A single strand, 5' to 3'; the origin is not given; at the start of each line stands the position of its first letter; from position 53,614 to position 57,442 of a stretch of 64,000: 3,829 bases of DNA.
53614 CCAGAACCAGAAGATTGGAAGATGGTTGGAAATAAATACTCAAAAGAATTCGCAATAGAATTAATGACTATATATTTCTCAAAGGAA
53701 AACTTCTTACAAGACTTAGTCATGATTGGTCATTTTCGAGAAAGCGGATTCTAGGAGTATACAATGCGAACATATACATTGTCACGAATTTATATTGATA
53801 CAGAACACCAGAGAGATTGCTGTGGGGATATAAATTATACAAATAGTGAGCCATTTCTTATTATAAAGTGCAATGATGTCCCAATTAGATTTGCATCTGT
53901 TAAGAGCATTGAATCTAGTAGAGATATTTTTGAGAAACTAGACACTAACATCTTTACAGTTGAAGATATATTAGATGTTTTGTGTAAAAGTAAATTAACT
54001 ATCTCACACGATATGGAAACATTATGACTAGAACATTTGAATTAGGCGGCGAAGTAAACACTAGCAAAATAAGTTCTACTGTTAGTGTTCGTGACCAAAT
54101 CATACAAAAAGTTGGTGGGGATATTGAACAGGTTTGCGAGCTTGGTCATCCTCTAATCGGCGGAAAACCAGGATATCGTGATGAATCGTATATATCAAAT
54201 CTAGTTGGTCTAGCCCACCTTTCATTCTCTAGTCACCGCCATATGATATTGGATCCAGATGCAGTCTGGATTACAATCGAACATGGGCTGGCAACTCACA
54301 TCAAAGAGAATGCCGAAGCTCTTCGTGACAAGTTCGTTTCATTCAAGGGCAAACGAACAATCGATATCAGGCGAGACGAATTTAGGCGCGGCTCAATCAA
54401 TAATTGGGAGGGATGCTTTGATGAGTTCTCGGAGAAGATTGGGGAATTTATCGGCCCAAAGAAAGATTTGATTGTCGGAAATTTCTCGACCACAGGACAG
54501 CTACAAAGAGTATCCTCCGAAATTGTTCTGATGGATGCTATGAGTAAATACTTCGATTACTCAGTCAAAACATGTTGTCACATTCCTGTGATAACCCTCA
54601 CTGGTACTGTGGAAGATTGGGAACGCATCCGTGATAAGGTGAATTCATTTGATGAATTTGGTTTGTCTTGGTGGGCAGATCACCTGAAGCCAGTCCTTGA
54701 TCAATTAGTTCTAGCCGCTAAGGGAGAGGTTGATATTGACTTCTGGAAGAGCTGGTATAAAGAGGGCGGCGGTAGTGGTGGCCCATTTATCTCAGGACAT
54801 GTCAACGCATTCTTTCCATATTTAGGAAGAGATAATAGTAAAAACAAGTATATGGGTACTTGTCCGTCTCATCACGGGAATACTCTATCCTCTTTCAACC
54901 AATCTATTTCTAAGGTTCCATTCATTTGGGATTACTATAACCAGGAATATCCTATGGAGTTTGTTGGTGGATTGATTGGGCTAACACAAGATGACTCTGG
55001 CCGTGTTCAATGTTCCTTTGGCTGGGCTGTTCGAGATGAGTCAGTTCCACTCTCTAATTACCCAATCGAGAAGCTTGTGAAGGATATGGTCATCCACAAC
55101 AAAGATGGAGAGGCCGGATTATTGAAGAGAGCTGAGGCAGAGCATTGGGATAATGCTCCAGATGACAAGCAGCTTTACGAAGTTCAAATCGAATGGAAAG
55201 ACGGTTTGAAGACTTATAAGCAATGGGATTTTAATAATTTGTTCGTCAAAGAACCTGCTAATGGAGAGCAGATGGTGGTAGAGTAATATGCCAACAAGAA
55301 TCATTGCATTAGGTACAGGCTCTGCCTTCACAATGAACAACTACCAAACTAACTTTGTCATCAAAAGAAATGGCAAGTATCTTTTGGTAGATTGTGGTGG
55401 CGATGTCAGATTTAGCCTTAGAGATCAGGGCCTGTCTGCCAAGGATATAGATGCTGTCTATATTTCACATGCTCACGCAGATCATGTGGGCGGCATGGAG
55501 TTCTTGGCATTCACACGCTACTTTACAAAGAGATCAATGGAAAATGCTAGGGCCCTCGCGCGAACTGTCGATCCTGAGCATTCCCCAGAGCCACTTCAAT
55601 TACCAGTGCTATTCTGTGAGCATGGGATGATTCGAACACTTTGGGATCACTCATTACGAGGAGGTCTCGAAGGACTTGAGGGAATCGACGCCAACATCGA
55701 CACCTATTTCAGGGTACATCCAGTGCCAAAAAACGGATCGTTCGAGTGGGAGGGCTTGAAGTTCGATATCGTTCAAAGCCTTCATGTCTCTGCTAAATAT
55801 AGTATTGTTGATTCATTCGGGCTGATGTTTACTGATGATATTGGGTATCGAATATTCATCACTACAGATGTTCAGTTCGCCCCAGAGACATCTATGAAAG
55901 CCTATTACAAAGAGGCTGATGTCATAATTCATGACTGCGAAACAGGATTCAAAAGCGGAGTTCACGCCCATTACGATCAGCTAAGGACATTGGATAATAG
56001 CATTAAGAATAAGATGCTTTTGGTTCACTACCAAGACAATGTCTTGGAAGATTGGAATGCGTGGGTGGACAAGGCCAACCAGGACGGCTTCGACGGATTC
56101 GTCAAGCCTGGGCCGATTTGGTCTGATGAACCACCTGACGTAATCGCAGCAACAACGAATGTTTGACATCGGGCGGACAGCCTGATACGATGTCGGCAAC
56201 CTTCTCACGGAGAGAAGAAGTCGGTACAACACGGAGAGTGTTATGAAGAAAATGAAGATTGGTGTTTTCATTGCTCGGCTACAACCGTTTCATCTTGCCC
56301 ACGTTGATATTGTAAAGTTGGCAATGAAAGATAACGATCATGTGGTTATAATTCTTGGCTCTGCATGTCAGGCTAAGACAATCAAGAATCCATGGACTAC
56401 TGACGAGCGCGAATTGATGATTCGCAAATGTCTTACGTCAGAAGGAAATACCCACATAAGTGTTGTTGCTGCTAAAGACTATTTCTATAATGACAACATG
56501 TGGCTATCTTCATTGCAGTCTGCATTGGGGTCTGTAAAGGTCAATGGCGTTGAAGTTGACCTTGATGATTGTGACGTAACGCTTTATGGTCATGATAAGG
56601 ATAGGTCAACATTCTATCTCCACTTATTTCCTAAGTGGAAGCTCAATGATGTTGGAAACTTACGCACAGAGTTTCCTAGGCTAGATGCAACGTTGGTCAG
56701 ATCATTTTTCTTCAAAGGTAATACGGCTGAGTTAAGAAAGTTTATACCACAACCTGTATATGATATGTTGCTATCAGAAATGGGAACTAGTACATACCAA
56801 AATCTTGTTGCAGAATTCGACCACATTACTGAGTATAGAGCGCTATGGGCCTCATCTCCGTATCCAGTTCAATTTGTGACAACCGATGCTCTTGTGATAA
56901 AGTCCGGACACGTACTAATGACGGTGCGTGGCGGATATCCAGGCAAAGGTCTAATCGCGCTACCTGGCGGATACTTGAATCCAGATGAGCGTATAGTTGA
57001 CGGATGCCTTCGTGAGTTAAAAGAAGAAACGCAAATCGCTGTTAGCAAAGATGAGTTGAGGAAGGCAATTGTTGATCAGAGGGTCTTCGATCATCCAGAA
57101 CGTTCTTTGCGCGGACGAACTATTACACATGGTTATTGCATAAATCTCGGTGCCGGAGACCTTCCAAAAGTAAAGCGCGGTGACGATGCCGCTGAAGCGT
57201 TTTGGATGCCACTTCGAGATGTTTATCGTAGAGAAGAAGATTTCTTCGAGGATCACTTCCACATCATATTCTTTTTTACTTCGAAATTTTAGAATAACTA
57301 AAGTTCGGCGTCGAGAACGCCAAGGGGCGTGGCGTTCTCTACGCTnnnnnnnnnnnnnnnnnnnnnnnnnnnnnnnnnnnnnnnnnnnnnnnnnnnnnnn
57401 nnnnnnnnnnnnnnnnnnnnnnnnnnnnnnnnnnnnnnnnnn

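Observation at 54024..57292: NAD+ salvage/ADP-ribose-processing operon: NadM-Nudix fusion with an MBL-fold hydrolase and an unassigned 420-aa protein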

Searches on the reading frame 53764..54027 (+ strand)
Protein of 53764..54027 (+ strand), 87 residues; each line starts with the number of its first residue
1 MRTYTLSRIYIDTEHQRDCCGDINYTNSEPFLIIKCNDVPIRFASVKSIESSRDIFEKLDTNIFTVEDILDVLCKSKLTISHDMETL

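Call 3: search_protein_families(library=pfam, proteins=[window:53764-54027:+], max_evalue=0.01)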
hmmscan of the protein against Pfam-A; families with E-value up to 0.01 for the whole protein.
window:53764-54027:+ (87 aa): 0 families

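Call 4: search_protein_families(library=phrogs, proteins=[window:53764-54027:+], max_evalue=0.001)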
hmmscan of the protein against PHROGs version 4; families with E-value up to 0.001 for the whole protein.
window:53764-54027:+ (87 aa): 0 families

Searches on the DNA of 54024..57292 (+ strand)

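Call 7: search_dna_similar(query=window:54024-57292:+, collection=phages, mode=distant, max_rows=20)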
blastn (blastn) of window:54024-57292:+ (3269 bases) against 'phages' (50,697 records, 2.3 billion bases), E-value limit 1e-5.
No match.
